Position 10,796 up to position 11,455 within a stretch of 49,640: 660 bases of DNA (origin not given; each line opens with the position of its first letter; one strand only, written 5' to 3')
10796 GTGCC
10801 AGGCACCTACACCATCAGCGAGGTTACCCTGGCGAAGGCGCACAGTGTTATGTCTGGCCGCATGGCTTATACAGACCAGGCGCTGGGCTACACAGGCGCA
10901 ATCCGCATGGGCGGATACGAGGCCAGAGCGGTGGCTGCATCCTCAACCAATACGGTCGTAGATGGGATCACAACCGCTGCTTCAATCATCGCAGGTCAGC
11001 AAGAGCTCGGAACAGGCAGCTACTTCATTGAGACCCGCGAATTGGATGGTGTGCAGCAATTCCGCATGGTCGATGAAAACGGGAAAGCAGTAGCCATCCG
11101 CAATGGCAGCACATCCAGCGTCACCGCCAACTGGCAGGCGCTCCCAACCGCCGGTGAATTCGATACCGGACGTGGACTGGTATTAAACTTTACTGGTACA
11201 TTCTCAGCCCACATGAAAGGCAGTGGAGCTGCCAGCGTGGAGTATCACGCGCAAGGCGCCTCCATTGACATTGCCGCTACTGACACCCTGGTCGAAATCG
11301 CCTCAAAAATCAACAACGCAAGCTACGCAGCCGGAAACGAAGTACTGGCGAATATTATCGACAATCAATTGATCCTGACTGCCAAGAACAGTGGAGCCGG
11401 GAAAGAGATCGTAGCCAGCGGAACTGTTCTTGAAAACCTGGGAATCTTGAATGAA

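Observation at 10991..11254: A ~90-aa module is shared by the filament cap FliD and the hook-filament junction protein FlgK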

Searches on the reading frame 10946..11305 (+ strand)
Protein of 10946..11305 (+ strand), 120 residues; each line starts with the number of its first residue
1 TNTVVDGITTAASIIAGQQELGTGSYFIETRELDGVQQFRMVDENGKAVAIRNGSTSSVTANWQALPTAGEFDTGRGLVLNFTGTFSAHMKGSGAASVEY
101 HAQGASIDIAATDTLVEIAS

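Call 6: find_homologous_proteins(query=window:10958-11272:+, max_evalue=0.01)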
Query seq(105 aa): 6 candidates shared short words with the query, none scored E <= 0.01.

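Call 7: search_protein_families(library=pfam, proteins=[window:10958-11272:+], max_evalue=10)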
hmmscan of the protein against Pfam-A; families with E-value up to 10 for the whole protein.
seq(105 aa): 0 families

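Call 17: search_protein_representatives(alignment_id=A1)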
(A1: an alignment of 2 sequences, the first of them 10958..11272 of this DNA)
Query: 2 sequences, 112 profile positions. Proteins with E-value up to 0.001 (for the whole library): 156; up to 1e-10: 98; up to 1e-30: 2. The best 150 are listed.
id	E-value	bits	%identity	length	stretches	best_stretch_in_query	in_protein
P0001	5.0e-40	152.0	-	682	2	8-110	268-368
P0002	1.2e-34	134.6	-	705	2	7-111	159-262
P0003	2.3e-30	120.9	-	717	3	11-84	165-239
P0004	3.7e-30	120.2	-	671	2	7-97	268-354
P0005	6.9e-30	119.3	-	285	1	6-111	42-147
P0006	5.9e-29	116.4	-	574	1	4-108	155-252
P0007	2.7e-28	114.2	-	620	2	8-104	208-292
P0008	9.6e-27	109.2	-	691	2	6-110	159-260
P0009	5.8e-26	106.7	-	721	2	17-87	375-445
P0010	6.4e-26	106.6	-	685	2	6-110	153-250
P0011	1.3e-25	105.5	-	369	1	7-112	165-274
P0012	1.9e-25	105.1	-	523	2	7-107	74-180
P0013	2.0e-25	105.0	-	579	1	6-111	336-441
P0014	2.0e-25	105.0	-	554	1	8-110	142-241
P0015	3.7e-25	104.1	-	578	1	6-111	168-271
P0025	7.8e-22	93.4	-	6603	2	14-104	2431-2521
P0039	2.2e-19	85.5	-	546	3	4-97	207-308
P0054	3.6e-16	75.2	-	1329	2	11-101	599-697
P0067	2.7e-14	69.2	-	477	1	5-107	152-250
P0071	1.2e-13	67.0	-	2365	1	16-94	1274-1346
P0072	1.4e-13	66.8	-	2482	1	19-101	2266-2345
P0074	1.9e-13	66.4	-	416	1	8-104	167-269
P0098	7.5e-11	58.1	-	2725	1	16-99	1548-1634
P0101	3.1e-10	56.1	-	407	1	6-105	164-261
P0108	1.2e-09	54.2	-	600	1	13-84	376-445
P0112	2.7e-09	53.1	-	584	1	6-93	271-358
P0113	3.4e-09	52.7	-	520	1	4-104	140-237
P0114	3.5e-09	52.7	-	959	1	4-103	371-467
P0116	4.5e-09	52.3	-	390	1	7-88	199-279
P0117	5.1e-09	52.2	-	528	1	7-104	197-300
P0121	2.6e-08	49.9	-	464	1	7-103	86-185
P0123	8.8e-08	48.2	-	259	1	15-105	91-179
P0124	1.1e-07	47.9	-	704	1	7-96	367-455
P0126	1.9e-07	47.1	-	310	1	19-108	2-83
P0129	6.3e-07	45.4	-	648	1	4-84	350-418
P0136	9.2e-06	41.7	-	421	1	1-102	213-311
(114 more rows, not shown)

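Call 24: find_homologous_proteins(query=A2, max_evalue=0.001)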
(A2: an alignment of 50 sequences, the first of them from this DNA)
Query A2 (50 sequences): 2354 candidates shared short words with the query, none scored E <= 0.001.
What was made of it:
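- Tried and rejected: I queried it with the FliD module alone and with the 50-sequence module alignment (calls 6, 24).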

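Call 29: find_related_loci(query=A1, collection=genome_contigs, flank=4000)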
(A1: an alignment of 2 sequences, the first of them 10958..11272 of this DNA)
Query A1 (105 aa) in genome_contigs; peptide patterns used: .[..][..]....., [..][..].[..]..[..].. (x = any residue, [..] = any of these).
61 stretches matched a pattern; 8 encode a relative of the query (tblastn E <= 1e-3); 8 distinct loci.
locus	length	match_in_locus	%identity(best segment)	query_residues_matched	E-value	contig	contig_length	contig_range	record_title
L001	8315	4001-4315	98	1-105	4e-69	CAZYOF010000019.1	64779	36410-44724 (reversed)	MAG TPA_asm: uncultured Leptolinea sp. isolate binchicken_co27_72 genome assembly, contig: NODE_721_length_64779_cov_84.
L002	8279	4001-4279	59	13-105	7e-34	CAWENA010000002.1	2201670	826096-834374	MAG: uncultured Chloroflexia bacterium isolate MFD04716.bin.1.45 genome assembly, contig: contig_1826, whole genome shot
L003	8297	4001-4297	47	10-105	1e-25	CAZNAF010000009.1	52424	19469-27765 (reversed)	MAG TPA_asm: uncultured Anaerolinea sp. isolate binchicken_co212_236 genome assembly, contig: NODE_1048_length_52424_cov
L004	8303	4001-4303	49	8-105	3e-25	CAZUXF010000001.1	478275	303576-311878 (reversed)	MAG TPA_asm: uncultured Anaerolinea sp. isolate SRP302447_co2_48 genome assembly, contig: NODE_37_length_478275_cov_9.44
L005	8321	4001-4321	46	8-105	1e-24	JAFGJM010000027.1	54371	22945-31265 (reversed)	MAG: Anaerolineales bacterium isolate Zod_Metabat.279 k87_6094575, whole genome shotgun sequence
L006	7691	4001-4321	44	8-105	5e-24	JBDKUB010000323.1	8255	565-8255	MAG: Anaerolineaceae bacterium isolate 7_bin.113_R1 c_000001113513, whole genome shotgun sequence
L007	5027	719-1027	43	10-105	2e-22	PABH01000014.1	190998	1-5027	MAG: Anaerolineaceae bacterium isolate NAT124 MHASMcontig_866411, whole genome shotgun sequence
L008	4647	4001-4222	41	20-92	7e-12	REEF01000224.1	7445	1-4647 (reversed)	MAG: Planctomycetaceae bacterium isolate PLM2.Bin2 NODE_13745_length_7445_cov_7.15981, whole genome shotgun sequence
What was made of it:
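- Taxonomy: Anaerolineae genome loci plus one Planctomycetaceae giant protein (call 29). The closest relatives of the window are metagenome-assembled genomes (call 29).
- Tried and rejected: The taxonomic range (Anaerolineae plus one Planctomycetaceae) is therefore a lower bound (call 29).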

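Call 32: predict_structure(alignment_id=A2)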
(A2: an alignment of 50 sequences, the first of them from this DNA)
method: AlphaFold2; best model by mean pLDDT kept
length: 120 residues; sequences in the alignment: 50
mean_pLDDT: 92.8   pTM: 0.81
mean pLDDT of the five models: 92.8, 92.2, 90.9, 90.9, 88.3
residues with pLDDT >= 90: 96; 70-90: 21; 50-70: 3; < 50: 0
segments of 3 or more residues with pLDDT < 50: none
pLDDT, mean of each block of 10 residues (from residue 1): 85 94 98 97 98 95 96 97 93 96 83 81
secondary structure, 60 per line:
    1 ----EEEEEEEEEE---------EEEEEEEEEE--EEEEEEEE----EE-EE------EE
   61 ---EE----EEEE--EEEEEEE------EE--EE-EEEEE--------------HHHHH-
elements in order: E5-14 E24-33 E36-43 E70-73 E76-82 E96-100 H115-119
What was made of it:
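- Confident model: pLDDT 92.8, pTM 0.81 (call 32).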

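Call 34: search_solved_structures(query=A2, max_evalue=10, show_alignments=3)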
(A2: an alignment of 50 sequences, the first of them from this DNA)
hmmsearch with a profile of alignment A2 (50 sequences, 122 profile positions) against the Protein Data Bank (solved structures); distinct sequences matched with E-value up to 10: 5.
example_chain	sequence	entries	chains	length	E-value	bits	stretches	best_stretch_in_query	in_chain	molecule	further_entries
4d0q_A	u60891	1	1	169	0.066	16.3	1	25-68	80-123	HYALURONATE LYASE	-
5ziz_A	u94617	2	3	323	0.11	15.6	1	66-113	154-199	Flagellar hook protein FlgL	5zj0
26ln_A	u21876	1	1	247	0.86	12.7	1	40-65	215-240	Ribosome Inactivating Protein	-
4r40_A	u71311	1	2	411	0.88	12.7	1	36-91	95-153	Protein TolB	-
4pwz_A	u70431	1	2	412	0.89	12.7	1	36-91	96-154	Protein TolB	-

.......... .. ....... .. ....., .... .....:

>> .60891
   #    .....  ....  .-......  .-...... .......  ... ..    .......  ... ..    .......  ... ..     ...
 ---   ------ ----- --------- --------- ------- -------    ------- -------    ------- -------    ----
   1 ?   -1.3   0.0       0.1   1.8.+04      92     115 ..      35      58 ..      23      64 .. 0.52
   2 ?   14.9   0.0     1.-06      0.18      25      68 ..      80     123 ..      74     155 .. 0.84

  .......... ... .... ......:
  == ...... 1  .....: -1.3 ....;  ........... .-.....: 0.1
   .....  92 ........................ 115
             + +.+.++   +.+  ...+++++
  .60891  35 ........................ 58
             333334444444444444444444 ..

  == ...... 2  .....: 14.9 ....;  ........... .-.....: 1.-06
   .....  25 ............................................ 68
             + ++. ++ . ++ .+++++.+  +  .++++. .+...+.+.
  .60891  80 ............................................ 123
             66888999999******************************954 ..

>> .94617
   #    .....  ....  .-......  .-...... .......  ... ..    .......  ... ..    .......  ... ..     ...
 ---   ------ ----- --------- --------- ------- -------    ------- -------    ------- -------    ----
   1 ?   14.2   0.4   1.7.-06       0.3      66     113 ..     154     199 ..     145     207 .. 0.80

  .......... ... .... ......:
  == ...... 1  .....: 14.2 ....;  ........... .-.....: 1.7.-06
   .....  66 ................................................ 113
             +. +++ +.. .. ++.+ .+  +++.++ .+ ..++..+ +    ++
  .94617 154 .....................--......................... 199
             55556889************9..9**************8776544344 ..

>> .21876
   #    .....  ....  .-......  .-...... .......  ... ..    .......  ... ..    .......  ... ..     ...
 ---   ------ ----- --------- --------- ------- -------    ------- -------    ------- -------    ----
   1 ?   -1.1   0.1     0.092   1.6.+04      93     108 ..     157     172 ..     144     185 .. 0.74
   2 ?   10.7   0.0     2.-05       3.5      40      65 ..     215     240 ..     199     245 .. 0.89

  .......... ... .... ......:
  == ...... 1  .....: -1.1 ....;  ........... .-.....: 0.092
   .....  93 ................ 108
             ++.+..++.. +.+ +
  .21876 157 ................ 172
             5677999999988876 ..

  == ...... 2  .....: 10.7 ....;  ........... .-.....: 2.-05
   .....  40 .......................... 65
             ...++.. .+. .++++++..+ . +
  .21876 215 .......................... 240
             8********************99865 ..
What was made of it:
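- On FlgL/FlgK-type D2 beta-sandwich: Profile against 5ziz gives E=0.11 over 48 residues (call 34).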

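Call 35: fold_search(model_id=the predicted structure, library=pdb)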
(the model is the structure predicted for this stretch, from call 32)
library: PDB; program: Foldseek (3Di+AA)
matches with E <= 10: 453; with E <= 0.001: 0
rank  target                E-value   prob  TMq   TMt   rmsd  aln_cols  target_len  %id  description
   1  2x44                  8.4e-01  0.05  0.17  0.17  15.5       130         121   10  Structure of a strand-swapped dimeric form of CTLA-4 (released 2010-04-07)
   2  1h7u_A                1.1e+00  0.11  0.20  0.09  10.2        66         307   21  hPMS2-ATPgS (released 2001-11-27)
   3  1h7s_A                1.2e+00  0.10  0.20  0.09  10.2        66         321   21  N-terminal 40kDa fragment of human PMS2 (released 2001-11-27)
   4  5xaw_A                1.2e+00  0.04  0.14  0.14  10.4        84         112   11  Parallel homodimer structures of voltage-gated sodium channel beta4 for cell-cell adhesion (released 2017-07-05)
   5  4lp0                  1.4e+00  0.05  0.17  0.12  12.1        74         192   15  Crystal structure of a topoisomerase ATP inhibitor (released 2013-11-13)
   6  9g93_A                1.5e+00  0.03  0.16  0.05  15.6       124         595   10  CryoET structure of the in vitro grown Bacillus anthracis Sap S-layer (released 2024-12-18)
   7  1ea6_B                1.6e+00  0.08  0.20  0.09   9.9        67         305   19  N-terminal 40kDa fragment of NhPMS2 complexed with ADP (released 2001-11-23)
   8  4hz5_A                1.6e+00  0.06  0.19  0.13  12.3        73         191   15  Pyrrolopyrimidine inhibitors of dna gyrase b and topoisomerase iv, part i: structure guided discovery and optimization (released 2013-02-13)
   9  8xfp_E                1.6e+00  0.04  0.18  0.18  15.0       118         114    7  the pentamerA complex of LGR4-RSPO2-ZNRF3(delta RING) (released 2024-12-04)
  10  4oin_D                1.6e+00  0.01  0.10  0.02  17.0       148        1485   10  Crystal structure of Thermus thermophilus transcription initiation complex soaked with GE23077 (released 2014-05-07)
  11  4q4z_D                1.6e+00  0.01  0.10  0.02  17.0       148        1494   10  Thermus thermophilus RNA polymerase de novo transcription initiation complex (released 2014-07-30)
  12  7rcb_B                1.7e+00  0.08  0.19  0.09  11.1        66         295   18  Crystal Structure of a PMS2 VUS (released 2022-03-02)
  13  7rcb_A                1.7e+00  0.08  0.19  0.09  11.1        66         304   18  Crystal Structure of a PMS2 VUS (released 2022-03-02)
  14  6dcf_D                1.7e+00  0.07  0.18  0.03  10.2        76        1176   13  Crystal structure of a Mycobacterium smegmatis transcription initiation complex with Rifampicin-resistant RNA polymera (released 2018-09-05)
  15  8v96_A                1.7e+00  0.04  0.20  0.10  14.3       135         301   15  GII.14 M7 norovirus protruding domain (released 2024-06-19)
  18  5yti                  1.9e+00  0.28  0.41  0.18   6.8       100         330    9  Crystal structure of flagellar hook associated protein-3 (HAP-3: Q5ZW61_LEGPH) from Legionella pneumophila (released 2018-01-17)
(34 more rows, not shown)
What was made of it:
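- On FlgL/FlgK-type D2 beta-sandwich: Foldseek against 5yti gives TMq 0.41, probability 0.28 (call 35).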

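Call 38: search_protein_families(library=ncbifam, proteins=[window:10946-11305:+], max_evalue=1)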
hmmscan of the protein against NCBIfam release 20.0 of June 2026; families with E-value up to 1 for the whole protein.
window:10946-11305:+ (120 aa): 0 families

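Call 39: search_protein_families(library=pfam, proteins=[P0071, P0072, P0098, P0054, P0114], max_evalue=0.001)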
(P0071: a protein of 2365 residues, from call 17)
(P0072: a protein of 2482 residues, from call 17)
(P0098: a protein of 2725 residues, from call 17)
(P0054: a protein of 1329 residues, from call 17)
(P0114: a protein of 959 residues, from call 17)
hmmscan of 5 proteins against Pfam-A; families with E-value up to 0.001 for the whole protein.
P0071 (2365 aa): 1 family
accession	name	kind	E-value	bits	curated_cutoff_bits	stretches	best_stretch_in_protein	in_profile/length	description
PF14312.12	FG-GAP_2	-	3.3e-58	194.1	23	4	1684-1726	1-45/49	FG-GAP repeat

P0072 (2482 aa): 0 families

P0098 (2725 aa): 1 family
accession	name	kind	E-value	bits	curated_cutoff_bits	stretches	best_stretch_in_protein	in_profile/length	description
PF14312.12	FG-GAP_2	-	1.5e-63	211.2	23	4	1862-1900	1-39/49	FG-GAP repeat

P0054 (1329 aa): 1 family
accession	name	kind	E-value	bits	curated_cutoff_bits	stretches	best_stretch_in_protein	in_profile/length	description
PF14312.12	FG-GAP_2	-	1.5e-23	83.1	23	2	1246-1294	1-49/49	FG-GAP repeat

P0114 (959 aa): 2 families
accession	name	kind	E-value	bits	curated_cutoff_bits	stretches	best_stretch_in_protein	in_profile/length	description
PF14312.12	FG-GAP_2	-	1.5e-73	243.2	23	5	486-535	1-49/49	FG-GAP repeat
PF01839.29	FG-GAP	-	0.00051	20.3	22.1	0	572-589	18-37/37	FG-GAP repeat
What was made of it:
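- The module is present in giant FG-GAP proteins, at least one of them from a different phylum (Planctomycetaceae, L008) (calls 29, 39).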

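Call 40: list_cluster_members(proteins=[P0013, P0009, P0124, P0129, P0136, P0116, P0074, P0039, P0025, P0001])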
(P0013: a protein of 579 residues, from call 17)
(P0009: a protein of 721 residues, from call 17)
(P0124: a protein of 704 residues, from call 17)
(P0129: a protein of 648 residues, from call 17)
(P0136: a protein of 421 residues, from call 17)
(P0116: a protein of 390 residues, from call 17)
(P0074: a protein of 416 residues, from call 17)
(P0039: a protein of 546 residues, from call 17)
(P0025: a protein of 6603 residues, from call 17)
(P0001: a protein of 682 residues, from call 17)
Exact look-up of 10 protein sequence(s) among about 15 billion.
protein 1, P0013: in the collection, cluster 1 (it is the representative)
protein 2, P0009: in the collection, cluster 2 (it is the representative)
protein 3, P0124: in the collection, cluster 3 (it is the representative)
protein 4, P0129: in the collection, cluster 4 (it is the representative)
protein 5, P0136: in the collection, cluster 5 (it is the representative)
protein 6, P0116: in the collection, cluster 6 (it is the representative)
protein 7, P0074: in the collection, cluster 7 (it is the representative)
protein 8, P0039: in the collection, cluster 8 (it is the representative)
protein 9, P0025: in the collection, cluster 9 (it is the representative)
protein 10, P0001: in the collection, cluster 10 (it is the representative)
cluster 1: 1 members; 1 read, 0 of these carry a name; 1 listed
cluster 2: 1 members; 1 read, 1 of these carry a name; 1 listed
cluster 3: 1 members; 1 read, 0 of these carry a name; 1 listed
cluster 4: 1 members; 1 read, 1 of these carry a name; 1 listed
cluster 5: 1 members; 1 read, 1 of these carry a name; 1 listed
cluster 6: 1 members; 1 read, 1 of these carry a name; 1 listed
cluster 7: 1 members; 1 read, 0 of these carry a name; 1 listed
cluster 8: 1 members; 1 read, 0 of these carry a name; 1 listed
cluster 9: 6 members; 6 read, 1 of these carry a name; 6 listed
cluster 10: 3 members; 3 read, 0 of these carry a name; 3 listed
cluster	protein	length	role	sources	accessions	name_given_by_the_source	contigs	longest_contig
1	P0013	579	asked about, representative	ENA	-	-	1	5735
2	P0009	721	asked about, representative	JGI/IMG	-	flagellar hook-associated protein FlgK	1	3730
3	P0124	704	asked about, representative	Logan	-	-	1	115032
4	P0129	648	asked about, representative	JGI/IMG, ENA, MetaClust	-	\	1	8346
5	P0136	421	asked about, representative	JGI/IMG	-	flagellin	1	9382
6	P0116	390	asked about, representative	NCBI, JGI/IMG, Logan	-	flagellin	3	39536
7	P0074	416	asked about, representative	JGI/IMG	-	-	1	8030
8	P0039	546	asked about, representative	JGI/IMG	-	-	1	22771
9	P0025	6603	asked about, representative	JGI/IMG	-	-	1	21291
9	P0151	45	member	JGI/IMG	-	hypothetical protein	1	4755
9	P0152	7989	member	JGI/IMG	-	-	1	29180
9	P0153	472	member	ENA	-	-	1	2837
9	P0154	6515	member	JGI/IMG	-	-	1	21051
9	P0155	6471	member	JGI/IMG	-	-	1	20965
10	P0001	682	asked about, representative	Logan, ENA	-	-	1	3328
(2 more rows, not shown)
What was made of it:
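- Tried and rejected: Yet the exhaustive representative search found 156 relatives (call 17), and list_cluster_members confirms these proteins are in the collection (call 40).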

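Call 43: search_protein_families(library=pfam, proteins=[P0067, P0117, P0126, P0074, P0101, P0039, P0007, P0113, P0121, P0123], max_evalue=0.001)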
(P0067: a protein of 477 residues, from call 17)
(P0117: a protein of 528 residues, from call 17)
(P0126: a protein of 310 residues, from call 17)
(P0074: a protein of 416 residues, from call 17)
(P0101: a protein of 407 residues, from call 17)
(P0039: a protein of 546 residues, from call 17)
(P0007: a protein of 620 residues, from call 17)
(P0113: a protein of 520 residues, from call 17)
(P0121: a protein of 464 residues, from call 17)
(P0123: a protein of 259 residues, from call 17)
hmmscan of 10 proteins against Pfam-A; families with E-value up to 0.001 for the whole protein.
P0067 (477 aa): 3 families
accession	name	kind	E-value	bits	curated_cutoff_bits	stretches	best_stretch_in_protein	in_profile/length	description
PF06429.18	Flg_bbr_C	-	2.6e-19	68.9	23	1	431-475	2-46/46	Flagellar basal body rod FlgEFG protein C-terminal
PF07559.19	FlgE_D2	-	2.1e-15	57.9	22.7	1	252-357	23-142/142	Flagellar basal body protein FlaE D2 domain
PF22692.1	LlgE_F_G_D1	-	1.9e-06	28.4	27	1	46-117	1-50/64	Flagellar hook protein FlgE/F/G D1 domain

P0117 (528 aa): 4 families
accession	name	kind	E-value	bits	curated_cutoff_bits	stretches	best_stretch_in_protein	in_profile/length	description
PF06429.18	Flg_bbr_C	-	1.7e-17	63.1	23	1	482-526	2-46/46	Flagellar basal body rod FlgEFG protein C-terminal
PF07559.19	FlgE_D2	-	2.6e-14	54.3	22.7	1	312-407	27-141/142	Flagellar basal body protein FlaE D2 domain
PF00460.25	Flg_bb_rod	-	4.4e-07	30.2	20.7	1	7-35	3-31/31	Flagella basal body rod protein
PF22692.1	LlgE_F_G_D1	-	1.4e-06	28.8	27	1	95-159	1-49/64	Flagellar hook protein FlgE/F/G D1 domain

P0126 (310 aa): 2 families
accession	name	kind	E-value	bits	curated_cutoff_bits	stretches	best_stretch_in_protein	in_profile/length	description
PF07559.19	FlgE_D2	-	1.4e-20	74.7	22.7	1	84-190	23-142/142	Flagellar basal body protein FlaE D2 domain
PF06429.18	Flg_bbr_C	-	1.4e-17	63.3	23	1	264-308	2-46/46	Flagellar basal body rod FlgEFG protein C-terminal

P0074 (416 aa): 2 families
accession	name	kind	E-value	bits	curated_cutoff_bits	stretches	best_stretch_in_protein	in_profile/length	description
PF00669.25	Flagellin_N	-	1.4e-11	45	26.6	1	3-140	1-139/139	Bacterial flagellin N-terminal helical region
PF00700.27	Flagellin_C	-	8.3e-05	23.3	23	1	333-411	2-82/86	Bacterial flagellin C-terminal helical region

P0101 (407 aa): 2 families
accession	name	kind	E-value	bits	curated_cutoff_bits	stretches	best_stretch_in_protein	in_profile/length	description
PF00669.25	Flagellin_N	-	9.9e-15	55.3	26.6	1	5-140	3-139/139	Bacterial flagellin N-terminal helical region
PF00700.27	Flagellin_C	-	3.5e-05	24.5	23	1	324-406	2-86/86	Bacterial flagellin C-terminal helical region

P0039 (546 aa): 2 families
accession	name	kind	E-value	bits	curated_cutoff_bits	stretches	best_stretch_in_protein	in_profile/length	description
PF00669.25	Flagellin_N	-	5.5e-14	52.8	26.6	1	3-140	1-139/139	Bacterial flagellin N-terminal helical region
PF00700.27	Flagellin_C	-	0.00027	21.6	23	1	463-545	2-86/86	Bacterial flagellin C-terminal helical region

P0007 (620 aa): 4 families
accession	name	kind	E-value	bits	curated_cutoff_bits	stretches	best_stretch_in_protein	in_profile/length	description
PF06429.18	Flg_bbr_C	-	2.3e-17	62.7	23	1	574-618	2-46/46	Flagellar basal body rod FlgEFG protein C-terminal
PF07559.19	FlgE_D2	-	2.7e-13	51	22.7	1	398-500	23-142/142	Flagellar basal body protein FlaE D2 domain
PF22692.1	LlgE_F_G_D1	-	3.7e-08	33.8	27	1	95-173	1-59/64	Flagellar hook protein FlgE/F/G D1 domain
PF00460.25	Flg_bb_rod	-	4.7e-07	30.1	20.7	1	5-35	1-31/31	Flagella basal body rod protein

P0113 (520 aa): 1 family
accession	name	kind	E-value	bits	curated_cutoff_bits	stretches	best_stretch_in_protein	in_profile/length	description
PF14312.12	FG-GAP_2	-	8.6e-57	189.6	23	5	365-410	1-49/49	FG-GAP repeat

P0121 (464 aa): 1 family
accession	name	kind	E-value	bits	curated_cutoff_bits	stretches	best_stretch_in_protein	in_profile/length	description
PF00528.27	BPD_transp_1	-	7.3e-16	58.9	26.4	1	273-453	4-178/184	Binding-protein-dependent transport system inner membrane component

P0123 (259 aa): 0 families
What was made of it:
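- The same domain occurs in non-polymerising giant FG-GAP proteins and an ABC permease (calls 39, 43).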

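Call 48: find_encoding_contigs(protein=P0124, flank=10000, max_places=2)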
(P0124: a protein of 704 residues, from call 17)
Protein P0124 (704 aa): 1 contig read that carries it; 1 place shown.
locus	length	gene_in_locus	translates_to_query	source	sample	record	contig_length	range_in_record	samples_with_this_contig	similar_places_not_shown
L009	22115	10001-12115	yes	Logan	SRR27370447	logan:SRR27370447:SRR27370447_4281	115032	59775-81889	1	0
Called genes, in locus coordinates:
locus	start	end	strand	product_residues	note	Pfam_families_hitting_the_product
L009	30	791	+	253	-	PF01311:Bac_export_1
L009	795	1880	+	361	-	PF01312:Bac_export_2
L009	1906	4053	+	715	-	PF00771:FHIPEP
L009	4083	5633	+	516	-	PF00448:SRP54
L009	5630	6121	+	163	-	-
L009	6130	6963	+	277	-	PF04542:Sigma70_r2, PF04539:Sigma70_r3 (weak), PF08281:Sigma70_r4_2, PF04545:Sigma70_r4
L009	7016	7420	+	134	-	PF19610:DUF6115 (weak)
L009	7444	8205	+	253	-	PF00460:Flg_bb_rod (weak), PF22692:LlgE_F_G_D1, PF06429:Flg_bbr_C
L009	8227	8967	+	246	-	PF00460:Flg_bb_rod (weak), PF22692:LlgE_F_G_D1, PF06429:Flg_bbr_C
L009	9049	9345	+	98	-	PF04316:FlgM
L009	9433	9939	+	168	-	PF05130:FlgN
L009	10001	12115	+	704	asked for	PF00460:Flg_bb_rod (weak), PF22638:FlgK_D1, PF06429:Flg_bbr_C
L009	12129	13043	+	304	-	PF00669:Flagellin_N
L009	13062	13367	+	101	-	PF02599:CsrA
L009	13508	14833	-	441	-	PF00534:Glycos_transf_1, PF13692:Glyco_trans_1_4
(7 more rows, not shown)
